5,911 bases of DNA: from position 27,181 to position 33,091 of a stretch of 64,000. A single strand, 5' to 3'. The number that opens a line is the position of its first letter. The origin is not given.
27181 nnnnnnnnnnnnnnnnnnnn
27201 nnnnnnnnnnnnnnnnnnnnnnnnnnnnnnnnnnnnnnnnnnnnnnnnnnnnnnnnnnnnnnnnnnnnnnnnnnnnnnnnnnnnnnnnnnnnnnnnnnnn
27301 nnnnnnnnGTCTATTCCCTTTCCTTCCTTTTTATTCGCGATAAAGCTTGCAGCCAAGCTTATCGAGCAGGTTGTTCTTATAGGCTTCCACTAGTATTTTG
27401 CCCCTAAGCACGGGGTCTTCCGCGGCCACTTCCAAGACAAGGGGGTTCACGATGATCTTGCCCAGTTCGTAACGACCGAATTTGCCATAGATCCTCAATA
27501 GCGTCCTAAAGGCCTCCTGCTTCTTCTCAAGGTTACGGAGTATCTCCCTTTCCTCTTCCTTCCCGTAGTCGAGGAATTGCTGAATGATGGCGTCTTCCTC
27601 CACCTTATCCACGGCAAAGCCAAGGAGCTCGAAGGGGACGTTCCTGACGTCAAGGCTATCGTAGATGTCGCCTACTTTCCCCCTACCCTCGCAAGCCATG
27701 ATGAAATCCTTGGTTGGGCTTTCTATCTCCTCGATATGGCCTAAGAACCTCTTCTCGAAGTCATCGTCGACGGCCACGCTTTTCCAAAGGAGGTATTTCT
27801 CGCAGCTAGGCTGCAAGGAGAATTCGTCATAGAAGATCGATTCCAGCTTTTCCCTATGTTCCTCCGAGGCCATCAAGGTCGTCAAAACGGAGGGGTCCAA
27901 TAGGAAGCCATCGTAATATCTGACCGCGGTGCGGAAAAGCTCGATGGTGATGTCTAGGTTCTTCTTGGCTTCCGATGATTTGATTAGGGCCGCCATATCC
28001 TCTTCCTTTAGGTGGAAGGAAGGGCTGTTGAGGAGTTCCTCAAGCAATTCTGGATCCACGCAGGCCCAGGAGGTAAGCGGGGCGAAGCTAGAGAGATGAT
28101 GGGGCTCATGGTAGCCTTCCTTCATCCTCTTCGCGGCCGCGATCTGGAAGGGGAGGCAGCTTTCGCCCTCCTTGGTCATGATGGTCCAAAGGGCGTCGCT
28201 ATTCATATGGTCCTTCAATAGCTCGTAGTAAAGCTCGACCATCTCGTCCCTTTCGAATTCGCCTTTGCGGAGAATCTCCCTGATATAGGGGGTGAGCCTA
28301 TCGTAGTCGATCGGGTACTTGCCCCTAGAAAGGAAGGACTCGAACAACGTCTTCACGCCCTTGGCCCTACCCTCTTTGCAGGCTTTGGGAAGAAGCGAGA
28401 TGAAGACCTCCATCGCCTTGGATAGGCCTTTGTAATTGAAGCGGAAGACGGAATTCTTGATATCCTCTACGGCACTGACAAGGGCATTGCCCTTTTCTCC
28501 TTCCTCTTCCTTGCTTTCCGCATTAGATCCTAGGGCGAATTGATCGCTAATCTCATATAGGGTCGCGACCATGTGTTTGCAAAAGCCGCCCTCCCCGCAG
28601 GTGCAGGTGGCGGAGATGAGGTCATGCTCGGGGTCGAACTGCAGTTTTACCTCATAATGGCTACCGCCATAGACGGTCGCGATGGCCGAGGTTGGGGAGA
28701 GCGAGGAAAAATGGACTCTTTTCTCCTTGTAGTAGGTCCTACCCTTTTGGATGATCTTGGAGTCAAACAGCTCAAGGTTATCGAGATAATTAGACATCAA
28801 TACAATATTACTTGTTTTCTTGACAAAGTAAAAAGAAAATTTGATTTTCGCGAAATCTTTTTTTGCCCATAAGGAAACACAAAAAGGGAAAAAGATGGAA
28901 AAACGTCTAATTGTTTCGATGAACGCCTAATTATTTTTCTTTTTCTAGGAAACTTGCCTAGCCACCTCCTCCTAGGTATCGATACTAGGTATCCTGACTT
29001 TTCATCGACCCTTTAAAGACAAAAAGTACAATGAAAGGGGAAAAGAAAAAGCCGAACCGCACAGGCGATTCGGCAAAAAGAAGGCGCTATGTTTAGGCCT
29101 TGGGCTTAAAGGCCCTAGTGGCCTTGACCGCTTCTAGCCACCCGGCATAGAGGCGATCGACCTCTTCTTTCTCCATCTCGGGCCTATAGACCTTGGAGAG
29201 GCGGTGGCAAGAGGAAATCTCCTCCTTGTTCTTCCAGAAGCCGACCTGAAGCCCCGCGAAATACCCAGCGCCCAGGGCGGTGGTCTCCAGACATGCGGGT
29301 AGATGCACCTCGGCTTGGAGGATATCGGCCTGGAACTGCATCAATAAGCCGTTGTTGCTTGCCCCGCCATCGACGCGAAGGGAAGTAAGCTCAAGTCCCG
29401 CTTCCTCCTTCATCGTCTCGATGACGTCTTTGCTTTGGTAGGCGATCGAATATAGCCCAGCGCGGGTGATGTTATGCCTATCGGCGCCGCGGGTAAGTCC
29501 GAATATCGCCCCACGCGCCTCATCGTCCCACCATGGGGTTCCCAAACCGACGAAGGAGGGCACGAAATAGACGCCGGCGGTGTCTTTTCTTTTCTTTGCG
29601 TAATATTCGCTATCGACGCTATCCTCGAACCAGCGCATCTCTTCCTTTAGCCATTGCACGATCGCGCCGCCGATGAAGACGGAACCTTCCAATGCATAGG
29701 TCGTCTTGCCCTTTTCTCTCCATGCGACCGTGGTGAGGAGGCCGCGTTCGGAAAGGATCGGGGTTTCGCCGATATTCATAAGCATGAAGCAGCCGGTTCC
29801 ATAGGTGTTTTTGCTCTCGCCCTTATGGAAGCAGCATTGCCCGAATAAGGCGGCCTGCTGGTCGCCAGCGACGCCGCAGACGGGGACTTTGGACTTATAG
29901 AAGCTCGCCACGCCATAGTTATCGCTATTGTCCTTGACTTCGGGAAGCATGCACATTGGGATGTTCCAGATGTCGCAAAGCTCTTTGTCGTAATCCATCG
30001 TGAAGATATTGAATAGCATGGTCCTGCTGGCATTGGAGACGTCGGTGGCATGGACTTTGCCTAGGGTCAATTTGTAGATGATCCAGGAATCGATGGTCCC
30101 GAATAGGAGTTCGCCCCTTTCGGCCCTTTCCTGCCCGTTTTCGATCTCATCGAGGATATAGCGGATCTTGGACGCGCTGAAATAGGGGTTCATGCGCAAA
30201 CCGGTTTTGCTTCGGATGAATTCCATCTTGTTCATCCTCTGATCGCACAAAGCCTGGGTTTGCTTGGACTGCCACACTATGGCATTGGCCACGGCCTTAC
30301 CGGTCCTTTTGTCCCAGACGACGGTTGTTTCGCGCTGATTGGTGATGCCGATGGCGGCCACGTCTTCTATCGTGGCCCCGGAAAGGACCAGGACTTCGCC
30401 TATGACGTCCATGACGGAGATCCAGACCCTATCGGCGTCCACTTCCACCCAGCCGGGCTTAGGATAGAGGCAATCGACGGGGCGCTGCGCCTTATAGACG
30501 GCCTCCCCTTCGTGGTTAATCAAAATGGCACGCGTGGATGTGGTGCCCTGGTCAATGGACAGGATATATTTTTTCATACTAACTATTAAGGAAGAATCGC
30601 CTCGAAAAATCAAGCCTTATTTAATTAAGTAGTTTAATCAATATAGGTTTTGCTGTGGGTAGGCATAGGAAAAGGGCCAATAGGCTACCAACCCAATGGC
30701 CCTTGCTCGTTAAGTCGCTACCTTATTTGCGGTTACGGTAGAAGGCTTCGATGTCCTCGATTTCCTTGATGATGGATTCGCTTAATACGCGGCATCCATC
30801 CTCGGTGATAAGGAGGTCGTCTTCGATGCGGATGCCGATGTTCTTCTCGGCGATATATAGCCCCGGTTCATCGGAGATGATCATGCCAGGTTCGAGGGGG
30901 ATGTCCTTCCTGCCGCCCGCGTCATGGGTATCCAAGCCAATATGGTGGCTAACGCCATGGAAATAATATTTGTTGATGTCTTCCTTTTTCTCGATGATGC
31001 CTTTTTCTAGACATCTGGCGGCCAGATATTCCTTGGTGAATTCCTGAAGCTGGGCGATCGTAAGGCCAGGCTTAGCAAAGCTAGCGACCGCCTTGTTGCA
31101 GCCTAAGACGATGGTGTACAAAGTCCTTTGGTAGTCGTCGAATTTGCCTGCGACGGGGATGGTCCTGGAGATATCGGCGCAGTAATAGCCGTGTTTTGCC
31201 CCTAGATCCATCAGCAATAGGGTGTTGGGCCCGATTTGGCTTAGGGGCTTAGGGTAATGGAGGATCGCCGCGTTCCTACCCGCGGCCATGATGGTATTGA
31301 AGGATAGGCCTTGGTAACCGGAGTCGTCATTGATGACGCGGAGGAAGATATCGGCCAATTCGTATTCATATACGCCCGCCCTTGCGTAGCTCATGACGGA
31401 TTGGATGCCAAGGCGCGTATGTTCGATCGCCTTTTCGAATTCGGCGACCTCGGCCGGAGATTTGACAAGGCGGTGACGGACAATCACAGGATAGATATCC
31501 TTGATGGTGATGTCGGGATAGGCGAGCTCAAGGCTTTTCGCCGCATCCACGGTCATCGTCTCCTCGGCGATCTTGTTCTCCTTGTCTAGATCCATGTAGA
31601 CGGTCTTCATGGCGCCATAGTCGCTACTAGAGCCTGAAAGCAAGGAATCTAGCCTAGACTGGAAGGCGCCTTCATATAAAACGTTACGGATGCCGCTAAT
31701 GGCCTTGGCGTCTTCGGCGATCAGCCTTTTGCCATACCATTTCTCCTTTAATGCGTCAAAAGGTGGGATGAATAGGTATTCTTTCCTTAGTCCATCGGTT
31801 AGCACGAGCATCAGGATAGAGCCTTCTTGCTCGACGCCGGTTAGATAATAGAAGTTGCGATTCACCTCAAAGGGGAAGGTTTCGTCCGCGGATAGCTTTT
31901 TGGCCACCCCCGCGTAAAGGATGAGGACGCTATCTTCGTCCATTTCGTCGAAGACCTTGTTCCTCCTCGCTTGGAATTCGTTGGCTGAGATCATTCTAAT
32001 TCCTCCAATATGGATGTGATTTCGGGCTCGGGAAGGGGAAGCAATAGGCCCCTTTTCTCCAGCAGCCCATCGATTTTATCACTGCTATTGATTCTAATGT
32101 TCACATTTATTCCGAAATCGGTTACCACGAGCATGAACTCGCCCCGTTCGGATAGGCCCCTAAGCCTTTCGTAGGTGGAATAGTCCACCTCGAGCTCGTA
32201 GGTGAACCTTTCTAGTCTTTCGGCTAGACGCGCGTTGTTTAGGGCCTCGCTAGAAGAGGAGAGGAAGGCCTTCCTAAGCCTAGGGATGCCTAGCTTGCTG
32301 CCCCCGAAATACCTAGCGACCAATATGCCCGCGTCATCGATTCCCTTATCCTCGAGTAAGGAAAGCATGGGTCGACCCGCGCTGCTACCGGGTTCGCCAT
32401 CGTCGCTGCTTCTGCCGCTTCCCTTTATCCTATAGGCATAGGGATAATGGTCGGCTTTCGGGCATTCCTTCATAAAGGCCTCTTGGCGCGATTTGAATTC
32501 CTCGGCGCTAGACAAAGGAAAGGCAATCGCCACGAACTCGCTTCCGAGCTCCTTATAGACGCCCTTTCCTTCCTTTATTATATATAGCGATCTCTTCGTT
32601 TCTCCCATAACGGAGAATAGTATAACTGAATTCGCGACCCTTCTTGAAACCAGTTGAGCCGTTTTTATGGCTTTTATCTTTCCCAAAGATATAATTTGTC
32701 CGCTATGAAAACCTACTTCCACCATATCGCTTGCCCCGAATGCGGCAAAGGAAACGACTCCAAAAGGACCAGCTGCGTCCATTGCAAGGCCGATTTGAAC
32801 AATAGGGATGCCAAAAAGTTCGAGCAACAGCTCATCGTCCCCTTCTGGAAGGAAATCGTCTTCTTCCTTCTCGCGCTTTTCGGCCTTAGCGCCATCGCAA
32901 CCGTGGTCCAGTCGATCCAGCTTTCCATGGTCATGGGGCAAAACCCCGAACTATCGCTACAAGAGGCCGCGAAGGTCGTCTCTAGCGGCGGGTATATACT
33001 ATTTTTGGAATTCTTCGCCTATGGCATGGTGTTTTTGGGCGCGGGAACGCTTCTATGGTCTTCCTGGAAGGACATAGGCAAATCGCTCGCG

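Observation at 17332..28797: About 11.5 kb operon fusing a SWIM-protein/SNF2-helicase pair to addB-addA and a trailing unknown gene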

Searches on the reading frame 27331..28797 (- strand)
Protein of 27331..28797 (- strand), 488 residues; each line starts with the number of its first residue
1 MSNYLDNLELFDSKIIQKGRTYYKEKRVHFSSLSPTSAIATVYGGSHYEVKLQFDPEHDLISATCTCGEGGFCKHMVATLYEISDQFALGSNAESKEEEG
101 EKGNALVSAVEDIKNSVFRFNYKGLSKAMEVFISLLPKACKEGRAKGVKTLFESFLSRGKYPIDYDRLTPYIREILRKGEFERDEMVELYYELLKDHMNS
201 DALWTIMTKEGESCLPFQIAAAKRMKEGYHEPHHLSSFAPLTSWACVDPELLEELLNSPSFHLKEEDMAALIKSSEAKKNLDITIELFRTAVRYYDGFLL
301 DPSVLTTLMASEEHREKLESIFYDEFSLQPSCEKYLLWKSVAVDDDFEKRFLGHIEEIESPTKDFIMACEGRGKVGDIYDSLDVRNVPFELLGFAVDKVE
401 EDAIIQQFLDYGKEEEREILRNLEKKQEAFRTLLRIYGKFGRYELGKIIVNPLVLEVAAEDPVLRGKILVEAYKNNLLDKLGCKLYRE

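Call 3: search_protein_families(library=pfam, proteins=[window:27331-28797:-], max_evalue=0.01)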
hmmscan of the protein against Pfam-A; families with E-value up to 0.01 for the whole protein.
window:27331-28797:- (488 aa): 1 family
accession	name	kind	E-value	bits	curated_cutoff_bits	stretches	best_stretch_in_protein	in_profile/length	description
PF04434.22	SWIM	-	5.8e-06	26.2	19.6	1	48-82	1-36/38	SWIM zinc finger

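Call 4: search_protein_families(library=ncbifam, proteins=[window:27331-28797:-], max_evalue=0.01)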
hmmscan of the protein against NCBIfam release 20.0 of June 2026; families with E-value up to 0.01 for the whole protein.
window:27331-28797:- (488 aa): 0 families

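Call 27: search_protein_families(library=padloc, proteins=[window:27331-28797:-], max_evalue=0.01)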
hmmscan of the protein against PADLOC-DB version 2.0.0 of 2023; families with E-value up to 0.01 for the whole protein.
window:27331-28797:- (488 aa): 1 family
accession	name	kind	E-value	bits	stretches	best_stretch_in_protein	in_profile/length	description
PDLC05053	PDC-S62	-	4.9e-08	30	1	10-95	17-102/566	-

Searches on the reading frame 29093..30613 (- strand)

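Call 13: search_protein_families(library=pfam, proteins=[window:29093-30613:-], max_evalue=0.0001)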
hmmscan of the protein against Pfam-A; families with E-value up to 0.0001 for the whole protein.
window:29093-30613:- (506 aa): 2 families
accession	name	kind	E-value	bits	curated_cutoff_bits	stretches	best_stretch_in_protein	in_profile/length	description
PF00370.27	FGGY_N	-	7.4e-66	222.7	28.8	1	16-258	1-245/245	FGGY family of carbohydrate kinases, N-terminal domain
PF02782.22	FGGY_C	-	1.4e-39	136.4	27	1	269-454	3-195/198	FGGY family of carbohydrate kinases, C-terminal domain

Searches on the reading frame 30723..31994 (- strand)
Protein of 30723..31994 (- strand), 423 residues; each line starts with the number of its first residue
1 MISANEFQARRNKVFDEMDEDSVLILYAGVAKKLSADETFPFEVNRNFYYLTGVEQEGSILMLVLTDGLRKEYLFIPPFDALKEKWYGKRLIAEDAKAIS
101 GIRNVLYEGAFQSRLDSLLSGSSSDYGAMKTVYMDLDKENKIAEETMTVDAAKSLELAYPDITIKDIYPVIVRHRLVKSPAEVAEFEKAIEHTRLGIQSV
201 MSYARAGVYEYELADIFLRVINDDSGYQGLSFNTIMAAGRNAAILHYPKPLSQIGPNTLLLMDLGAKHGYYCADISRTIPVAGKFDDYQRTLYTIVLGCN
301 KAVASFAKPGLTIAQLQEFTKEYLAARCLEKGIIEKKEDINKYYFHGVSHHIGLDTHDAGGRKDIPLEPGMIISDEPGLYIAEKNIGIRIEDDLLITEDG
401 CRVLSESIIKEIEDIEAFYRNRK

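Call 13: search_protein_families(library=pfam, proteins=[window:30723-31994:-], max_evalue=0.0001)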
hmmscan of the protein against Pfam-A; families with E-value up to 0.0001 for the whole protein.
window:30723-31994:- (423 aa): 2 families
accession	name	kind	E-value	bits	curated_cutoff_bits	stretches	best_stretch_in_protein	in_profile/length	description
PF00557.29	Peptidase_M24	-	9.6e-49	166.4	23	1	186-398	3-208/208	Metallopeptidase family M24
PF05195.22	AMP_N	-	2.4e-26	92.3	24.6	1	7-123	1-118/121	Aminopeptidase P, N-terminal domain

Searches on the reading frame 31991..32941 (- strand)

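Call 13: search_protein_families(library=pfam, proteins=[window:31991-32941:-], max_evalue=0.0001)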
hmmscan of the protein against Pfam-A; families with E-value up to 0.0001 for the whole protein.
window:31991-32941:- (316 aa): 1 family
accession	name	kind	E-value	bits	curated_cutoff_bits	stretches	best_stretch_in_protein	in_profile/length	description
PF01205.25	UPF0029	-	7.5e-26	90.7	27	1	133-234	2-107/107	Uncharacterized protein family UPF0029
